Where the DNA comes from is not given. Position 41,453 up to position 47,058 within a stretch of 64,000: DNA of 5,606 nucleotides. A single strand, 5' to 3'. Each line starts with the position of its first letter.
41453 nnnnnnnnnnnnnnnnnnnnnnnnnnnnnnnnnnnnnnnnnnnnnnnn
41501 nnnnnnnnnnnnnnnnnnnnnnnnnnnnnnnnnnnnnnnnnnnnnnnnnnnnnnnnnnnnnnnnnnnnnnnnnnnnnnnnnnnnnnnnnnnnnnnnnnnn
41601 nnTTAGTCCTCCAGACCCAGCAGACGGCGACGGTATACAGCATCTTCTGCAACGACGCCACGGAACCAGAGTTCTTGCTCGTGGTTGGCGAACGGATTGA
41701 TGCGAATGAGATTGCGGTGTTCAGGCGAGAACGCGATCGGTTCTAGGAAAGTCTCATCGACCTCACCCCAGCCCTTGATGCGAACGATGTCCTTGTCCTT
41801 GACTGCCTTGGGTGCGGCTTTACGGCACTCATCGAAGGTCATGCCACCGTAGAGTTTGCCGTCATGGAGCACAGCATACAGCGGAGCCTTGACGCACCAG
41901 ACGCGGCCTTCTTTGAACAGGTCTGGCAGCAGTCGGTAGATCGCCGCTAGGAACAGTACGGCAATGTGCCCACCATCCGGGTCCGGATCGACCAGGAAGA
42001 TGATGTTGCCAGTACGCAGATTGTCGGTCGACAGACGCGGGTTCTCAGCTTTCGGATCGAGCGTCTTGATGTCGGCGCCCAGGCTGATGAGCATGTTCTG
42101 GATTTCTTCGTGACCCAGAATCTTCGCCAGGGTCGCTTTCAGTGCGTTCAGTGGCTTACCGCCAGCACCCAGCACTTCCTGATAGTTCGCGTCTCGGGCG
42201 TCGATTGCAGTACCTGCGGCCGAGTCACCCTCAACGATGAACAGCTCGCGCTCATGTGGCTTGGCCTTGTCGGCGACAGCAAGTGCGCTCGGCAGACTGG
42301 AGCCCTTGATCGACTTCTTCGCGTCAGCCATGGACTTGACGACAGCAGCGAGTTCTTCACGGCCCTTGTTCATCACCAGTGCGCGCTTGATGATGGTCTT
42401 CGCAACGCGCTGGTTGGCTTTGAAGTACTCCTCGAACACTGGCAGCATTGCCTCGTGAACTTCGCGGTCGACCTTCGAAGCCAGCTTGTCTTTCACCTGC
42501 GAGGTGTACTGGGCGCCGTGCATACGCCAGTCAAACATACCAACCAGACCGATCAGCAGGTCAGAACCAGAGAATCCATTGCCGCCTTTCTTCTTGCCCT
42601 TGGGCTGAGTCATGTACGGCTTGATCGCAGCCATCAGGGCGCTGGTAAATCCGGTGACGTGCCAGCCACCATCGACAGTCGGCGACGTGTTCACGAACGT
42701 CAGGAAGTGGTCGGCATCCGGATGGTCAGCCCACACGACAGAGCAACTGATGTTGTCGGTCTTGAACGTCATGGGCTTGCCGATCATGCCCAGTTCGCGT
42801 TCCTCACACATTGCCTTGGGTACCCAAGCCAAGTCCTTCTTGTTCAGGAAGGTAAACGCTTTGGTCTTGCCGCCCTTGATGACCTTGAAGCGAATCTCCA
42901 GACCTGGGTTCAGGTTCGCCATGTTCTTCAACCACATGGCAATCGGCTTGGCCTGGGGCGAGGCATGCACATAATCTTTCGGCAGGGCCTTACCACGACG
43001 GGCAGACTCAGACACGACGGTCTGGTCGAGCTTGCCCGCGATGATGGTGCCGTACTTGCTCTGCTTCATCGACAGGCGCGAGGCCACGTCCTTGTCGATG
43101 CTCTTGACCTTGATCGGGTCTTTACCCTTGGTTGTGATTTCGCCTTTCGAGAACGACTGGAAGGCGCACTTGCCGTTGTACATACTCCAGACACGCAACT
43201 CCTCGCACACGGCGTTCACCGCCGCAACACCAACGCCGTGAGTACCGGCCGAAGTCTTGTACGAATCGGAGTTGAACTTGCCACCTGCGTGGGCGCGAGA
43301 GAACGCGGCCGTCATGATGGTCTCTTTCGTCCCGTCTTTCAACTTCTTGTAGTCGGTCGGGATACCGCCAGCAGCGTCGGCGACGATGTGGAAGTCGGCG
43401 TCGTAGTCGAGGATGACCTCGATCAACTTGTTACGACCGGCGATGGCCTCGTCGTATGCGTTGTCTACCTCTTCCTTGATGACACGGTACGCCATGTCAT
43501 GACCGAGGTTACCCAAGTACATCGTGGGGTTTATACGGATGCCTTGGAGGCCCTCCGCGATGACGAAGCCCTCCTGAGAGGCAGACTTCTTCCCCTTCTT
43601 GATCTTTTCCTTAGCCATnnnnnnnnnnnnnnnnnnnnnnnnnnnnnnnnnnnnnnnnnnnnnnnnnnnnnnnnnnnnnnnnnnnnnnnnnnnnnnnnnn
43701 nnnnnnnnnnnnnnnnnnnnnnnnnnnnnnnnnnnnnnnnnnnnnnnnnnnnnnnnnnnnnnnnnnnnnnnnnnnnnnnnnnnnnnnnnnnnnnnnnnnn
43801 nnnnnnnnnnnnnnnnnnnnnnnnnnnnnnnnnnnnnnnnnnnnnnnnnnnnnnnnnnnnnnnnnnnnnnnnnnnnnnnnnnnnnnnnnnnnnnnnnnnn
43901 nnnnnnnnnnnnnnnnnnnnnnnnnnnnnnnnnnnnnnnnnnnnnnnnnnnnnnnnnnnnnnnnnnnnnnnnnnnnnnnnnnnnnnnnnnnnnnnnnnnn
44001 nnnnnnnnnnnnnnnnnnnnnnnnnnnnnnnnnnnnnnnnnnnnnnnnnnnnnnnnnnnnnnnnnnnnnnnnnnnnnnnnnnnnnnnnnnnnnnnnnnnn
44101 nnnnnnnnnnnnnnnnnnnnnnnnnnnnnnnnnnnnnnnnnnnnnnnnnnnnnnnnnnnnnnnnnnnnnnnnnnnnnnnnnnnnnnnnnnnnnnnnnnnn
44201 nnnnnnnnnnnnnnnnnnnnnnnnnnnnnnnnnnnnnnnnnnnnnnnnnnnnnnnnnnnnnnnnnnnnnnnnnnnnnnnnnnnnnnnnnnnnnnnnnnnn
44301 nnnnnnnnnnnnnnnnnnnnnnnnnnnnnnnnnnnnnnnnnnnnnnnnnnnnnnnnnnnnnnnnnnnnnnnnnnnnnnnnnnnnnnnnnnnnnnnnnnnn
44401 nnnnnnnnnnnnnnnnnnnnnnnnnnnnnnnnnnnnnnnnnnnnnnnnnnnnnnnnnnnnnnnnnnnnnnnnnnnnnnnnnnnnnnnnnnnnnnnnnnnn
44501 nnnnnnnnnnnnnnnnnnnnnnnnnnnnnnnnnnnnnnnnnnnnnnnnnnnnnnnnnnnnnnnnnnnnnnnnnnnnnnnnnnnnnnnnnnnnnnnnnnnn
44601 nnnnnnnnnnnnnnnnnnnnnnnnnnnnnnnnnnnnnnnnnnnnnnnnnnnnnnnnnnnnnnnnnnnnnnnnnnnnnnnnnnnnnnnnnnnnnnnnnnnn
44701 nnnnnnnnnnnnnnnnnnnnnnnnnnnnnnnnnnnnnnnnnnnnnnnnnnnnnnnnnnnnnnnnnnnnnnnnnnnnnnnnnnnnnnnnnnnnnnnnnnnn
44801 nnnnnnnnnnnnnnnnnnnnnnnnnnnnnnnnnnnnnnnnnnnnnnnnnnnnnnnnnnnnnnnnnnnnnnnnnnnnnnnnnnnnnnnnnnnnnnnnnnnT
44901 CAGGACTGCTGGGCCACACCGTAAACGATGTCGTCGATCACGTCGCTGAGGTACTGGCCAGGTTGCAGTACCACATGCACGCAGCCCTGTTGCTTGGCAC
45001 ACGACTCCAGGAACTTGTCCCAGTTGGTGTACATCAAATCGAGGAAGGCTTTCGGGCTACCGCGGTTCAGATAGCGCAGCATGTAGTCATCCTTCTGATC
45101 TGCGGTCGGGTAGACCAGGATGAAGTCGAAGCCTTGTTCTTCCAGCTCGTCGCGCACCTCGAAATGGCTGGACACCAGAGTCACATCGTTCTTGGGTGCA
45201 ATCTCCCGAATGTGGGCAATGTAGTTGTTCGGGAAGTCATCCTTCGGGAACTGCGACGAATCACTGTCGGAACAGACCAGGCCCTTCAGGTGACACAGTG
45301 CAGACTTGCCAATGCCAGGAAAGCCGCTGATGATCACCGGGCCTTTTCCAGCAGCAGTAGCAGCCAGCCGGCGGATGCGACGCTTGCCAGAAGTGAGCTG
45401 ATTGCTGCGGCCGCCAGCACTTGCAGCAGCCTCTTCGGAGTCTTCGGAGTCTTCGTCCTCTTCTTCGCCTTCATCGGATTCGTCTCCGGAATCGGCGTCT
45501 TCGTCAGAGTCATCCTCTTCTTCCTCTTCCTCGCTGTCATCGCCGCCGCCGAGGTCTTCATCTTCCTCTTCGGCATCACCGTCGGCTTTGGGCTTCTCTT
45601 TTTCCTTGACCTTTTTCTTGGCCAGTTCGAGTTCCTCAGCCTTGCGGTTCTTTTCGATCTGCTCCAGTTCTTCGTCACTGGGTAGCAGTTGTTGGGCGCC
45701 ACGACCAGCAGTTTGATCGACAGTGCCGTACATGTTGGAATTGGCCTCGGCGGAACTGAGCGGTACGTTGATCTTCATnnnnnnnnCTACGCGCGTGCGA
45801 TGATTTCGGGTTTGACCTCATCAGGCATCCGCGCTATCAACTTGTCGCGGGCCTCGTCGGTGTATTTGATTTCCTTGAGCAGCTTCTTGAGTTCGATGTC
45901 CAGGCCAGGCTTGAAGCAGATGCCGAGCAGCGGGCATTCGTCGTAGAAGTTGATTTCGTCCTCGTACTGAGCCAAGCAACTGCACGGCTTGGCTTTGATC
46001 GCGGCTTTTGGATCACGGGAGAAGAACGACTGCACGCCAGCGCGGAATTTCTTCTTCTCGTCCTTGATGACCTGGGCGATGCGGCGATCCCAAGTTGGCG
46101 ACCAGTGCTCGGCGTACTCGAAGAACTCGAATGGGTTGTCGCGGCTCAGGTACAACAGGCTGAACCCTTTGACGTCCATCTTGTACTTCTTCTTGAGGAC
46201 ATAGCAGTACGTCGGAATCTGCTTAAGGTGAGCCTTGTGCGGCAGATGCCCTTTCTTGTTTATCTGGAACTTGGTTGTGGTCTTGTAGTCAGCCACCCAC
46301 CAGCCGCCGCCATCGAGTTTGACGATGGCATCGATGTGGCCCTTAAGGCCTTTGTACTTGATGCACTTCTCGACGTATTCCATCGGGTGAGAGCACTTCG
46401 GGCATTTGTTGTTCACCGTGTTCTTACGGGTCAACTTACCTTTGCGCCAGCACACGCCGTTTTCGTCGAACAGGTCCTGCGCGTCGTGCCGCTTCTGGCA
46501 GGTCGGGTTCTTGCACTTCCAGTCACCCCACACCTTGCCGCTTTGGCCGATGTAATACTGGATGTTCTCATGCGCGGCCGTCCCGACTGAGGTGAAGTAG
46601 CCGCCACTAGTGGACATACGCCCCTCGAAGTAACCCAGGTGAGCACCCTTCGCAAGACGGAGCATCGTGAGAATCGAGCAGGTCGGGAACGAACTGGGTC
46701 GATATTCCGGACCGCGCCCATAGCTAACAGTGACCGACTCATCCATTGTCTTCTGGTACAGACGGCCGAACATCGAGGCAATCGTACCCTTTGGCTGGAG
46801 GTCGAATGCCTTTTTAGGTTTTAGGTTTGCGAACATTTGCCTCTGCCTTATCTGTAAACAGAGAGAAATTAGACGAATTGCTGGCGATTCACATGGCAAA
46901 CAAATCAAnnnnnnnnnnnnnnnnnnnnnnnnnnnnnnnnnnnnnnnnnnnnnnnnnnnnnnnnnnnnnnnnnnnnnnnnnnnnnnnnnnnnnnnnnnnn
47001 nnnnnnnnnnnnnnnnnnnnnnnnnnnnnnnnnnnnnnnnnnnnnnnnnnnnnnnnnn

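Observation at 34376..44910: Three copies of a roughly 125-bp early-promoter cassette (strong sigma-70-type promoter plus conserved leader and RBS)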

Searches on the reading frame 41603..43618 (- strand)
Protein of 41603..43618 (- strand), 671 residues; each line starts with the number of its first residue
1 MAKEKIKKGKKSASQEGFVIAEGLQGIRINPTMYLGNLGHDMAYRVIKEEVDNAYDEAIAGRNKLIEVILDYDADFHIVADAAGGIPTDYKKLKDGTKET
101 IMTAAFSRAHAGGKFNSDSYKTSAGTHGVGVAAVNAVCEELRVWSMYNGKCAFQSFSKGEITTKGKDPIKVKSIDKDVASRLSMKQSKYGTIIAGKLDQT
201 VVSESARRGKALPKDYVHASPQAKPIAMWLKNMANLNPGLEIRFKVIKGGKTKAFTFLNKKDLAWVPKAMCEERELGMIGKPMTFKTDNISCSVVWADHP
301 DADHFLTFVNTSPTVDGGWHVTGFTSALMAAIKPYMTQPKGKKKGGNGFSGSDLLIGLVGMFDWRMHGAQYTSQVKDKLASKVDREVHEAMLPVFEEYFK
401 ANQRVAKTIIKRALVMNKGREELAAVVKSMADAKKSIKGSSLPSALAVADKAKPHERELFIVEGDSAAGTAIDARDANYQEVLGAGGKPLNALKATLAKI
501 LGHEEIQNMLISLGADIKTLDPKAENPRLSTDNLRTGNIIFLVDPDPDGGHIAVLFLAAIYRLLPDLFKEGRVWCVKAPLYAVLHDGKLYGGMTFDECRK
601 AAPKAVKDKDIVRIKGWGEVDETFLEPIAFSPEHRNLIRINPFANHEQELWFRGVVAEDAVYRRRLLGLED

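Call 16: search_protein_families(library=pfam, proteins=[window:41603-43618:-], max_evalue=0.01)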
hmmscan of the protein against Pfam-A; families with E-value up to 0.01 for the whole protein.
window:41603-43618:- (671 aa): 4 families
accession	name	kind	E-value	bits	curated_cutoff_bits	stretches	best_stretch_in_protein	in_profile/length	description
PF00204.31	DNA_gyraseB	-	2.9e-22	79.4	27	1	289-422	33-166/173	DNA gyrase B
PF01751.28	Toprim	-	3e-10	40.6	23.1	1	458-574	1-92/96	Toprim domain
PF02518.31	HATPase_c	-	5e-06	27.4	26.4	1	43-142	6-92/111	Histidine kinase-, DNA gyrase B-, and HSP90-like ATPase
PF00986.26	DNA_gyraseB_C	-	0.0021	18.6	29.8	1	610-665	5-60/63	DNA gyrase B subunit, carboxyl terminus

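Call 17: search_protein_families(library=phrogs, proteins=[window:41603-43618:-], max_evalue=0.001)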
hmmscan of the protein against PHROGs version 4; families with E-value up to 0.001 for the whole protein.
window:41603-43618:- (671 aa): 3 families
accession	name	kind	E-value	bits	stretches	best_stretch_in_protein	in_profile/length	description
phrog_543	-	DNA, RNA and nucleotide metabolism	2.5e-144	483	1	3-666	13-635/661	DNA topoisomerase II large subunit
phrog_28877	-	DNA, RNA and nucleotide metabolism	2e-40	139.3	2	308-640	298-638/1441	DNA topoisomerase II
phrog_7229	-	DNA, RNA and nucleotide metabolism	5.7e-12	46.8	1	528-623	27-123/172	DNA topoisomerase II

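Call 22: search_dna_similar(query=window:41603-43618:-, collection=phages, mode=protein, max_rows=12)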
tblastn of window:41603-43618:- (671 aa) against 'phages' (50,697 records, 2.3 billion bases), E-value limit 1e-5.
Records with a match: 2028; places in all: 2029; records where one place covers at least 80% of the query: 1355.
Best place of each record, by identity: 60-80% 62; <60% 1966.
By first word of the organism name: Escherichia 592; Klebsiella 332; Salmonella 195; Shigella 85; Acinetobacter 66; Vibrio 61; Erwinia 58; Enterobacter 58; Bacillus 48; Bacteriophage 42; and 55 more.
By host as written in the record: Escherichia coli 250; - 244; Klebsiella pneumoniae 113; Erwinia amylovora 43; Escherichia coli O157:H7 34; Salmonella enterica 25; Escherichia coli B 21; Shigella sp. 21; and 537 more.
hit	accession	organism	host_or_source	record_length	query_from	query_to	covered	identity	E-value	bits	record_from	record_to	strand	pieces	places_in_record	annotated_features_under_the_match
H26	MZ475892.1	Erwinia phage pEa_SNUABM_34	Erwinia amylovora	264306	13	670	98%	69.7%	0e+0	942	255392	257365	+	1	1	hypothetical protein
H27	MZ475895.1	Erwinia phage pEa_SNUABM_14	Erwinia amylovora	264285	13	670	98%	69.7%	0e+0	942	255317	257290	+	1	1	hypothetical protein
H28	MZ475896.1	Erwinia phage pEa_SNUABM_7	Erwinia amylovora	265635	13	670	98%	69.7%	0e+0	942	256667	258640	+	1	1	hypothetical protein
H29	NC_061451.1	Erwinia phage pEa_SNUABM_7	Erwinia amylovora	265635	13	670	98%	69.7%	0e+0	942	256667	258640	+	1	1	DNA topoisomerase II large subunit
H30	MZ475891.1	Erwinia phage pEa_SNUABM_13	Erwinia amylovora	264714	13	670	98%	69.1%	0e+0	936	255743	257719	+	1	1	hypothetical protein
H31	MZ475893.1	Erwinia phage pEa_SNUABM_45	Erwinia amylovora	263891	13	670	98%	69.1%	0e+0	936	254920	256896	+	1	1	hypothetical protein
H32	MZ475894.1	Erwinia phage pEa_SNUABM_46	Erwinia amylovora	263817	13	670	98%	69.1%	0e+0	936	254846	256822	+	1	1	hypothetical protein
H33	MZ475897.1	Erwinia phage pEa_SNUABM_21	Erwinia amylovora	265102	13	670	98%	69.1%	0e+0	936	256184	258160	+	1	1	hypothetical protein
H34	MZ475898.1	Erwinia phage pEa_SNUABM_25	Erwinia amylovora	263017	13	670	98%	69.1%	0e+0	936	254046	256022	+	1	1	hypothetical protein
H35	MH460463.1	Dickeya phage vB_DsoM_AD1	Dickeya solani MK10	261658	13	670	98%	68.6%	0e+0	925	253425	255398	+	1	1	putative DNA gyrase subunit B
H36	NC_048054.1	Dickeya phage vB_DsoM_AD1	Dickeya solani MK10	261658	13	670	98%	68.6%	0e+0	925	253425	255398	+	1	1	DNA topoisomerase II large subunit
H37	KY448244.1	Erwinia phage vB_EamM_Yoloswag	Erwinia amylovora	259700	12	671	98%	68.4%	0e+0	919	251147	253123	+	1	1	putative DNA gyrase subunit B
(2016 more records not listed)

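Call 92: find_encoding_contigs(protein=window:41603-43618:-, flank=10000, max_places=3)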
Protein window:41603-43618:- (671 aa): 2 contigs read that carry it; 2 places shown.
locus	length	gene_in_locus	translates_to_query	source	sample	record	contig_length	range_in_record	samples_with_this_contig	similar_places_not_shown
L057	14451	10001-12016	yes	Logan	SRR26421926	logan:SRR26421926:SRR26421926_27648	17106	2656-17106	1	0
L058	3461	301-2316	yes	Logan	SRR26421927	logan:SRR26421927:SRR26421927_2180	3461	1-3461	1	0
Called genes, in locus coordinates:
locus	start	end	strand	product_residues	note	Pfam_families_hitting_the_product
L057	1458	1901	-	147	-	-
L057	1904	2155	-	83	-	-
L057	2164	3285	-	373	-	-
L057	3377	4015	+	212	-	-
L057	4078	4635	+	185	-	-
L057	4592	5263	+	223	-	-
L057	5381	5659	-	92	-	-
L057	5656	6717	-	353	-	PF01807:Zn_ribbon_DnaG, PF13155:Toprim_2 (weak)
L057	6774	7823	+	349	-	PF12705:PDDEXK_1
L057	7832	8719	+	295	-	-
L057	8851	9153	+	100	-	-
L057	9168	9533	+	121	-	-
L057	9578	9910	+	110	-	-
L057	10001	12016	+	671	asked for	PF02518:HATPase_c (weak), PF00204:DNA_gyraseB, PF01751:Toprim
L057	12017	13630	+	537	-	PF00521:DNA_topoisoIV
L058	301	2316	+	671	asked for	PF02518:HATPase_c (weak), PF00204:DNA_gyraseB, PF01751:Toprim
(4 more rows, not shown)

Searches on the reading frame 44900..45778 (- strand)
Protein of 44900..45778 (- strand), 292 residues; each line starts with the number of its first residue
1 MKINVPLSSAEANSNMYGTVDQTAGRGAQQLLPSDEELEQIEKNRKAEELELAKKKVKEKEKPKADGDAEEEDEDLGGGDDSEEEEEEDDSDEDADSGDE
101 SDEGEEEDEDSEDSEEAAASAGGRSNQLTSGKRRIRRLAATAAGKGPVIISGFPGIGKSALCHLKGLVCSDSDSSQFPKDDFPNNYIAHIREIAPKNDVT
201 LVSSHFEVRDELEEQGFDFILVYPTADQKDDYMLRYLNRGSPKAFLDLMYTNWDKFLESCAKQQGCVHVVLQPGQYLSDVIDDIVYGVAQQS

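Call 16: search_protein_families(library=pfam, proteins=[window:44900-45778:-], max_evalue=0.01)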
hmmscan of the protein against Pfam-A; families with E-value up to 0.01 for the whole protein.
window:44900-45778:- (292 aa): 1 family
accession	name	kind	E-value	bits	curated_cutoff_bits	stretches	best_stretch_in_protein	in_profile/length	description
PF09073.15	BUD22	-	0.0049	16.7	37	1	42-117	139-217/435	BUD22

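Call 17: search_protein_families(library=phrogs, proteins=[window:44900-45778:-], max_evalue=0.001)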
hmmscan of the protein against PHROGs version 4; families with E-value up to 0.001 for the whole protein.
window:44900-45778:- (292 aa): 2 families
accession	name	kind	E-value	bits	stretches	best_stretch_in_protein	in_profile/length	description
phrog_4182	-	unknown function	7.9e-58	196.9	1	140-291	4-159/243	-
phrog_10064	-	unknown function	5.2e-05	23.6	1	39-152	178-289/313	-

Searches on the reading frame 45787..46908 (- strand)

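Call 16: search_protein_families(library=pfam, proteins=[window:45787-46908:-], max_evalue=0.01)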
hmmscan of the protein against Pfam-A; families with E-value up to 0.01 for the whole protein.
window:45787-46908:- (373 aa): 1 family
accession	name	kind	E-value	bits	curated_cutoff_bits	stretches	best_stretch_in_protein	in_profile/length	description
PF12705.13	PDDEXK_1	-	1.3e-08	35.6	22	1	180-290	116-226/247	PD-(D/E)XK nuclease superfamily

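Call 17: search_protein_families(library=phrogs, proteins=[window:45787-46908:-], max_evalue=0.001)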
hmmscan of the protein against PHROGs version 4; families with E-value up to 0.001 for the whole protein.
window:45787-46908:- (373 aa): 3 families
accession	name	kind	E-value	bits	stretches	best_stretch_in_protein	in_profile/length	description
phrog_1706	-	DNA, RNA and nucleotide metabolism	9.9e-48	164.1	1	25-364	3-273/293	CRISPR/Cas system associated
phrog_298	-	DNA, RNA and nucleotide metabolism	2.1e-05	25.1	1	184-287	162-264/293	exonuclease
phrog_1218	-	DNA, RNA and nucleotide metabolism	0.00021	21.6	1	188-250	140-202/364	exonuclease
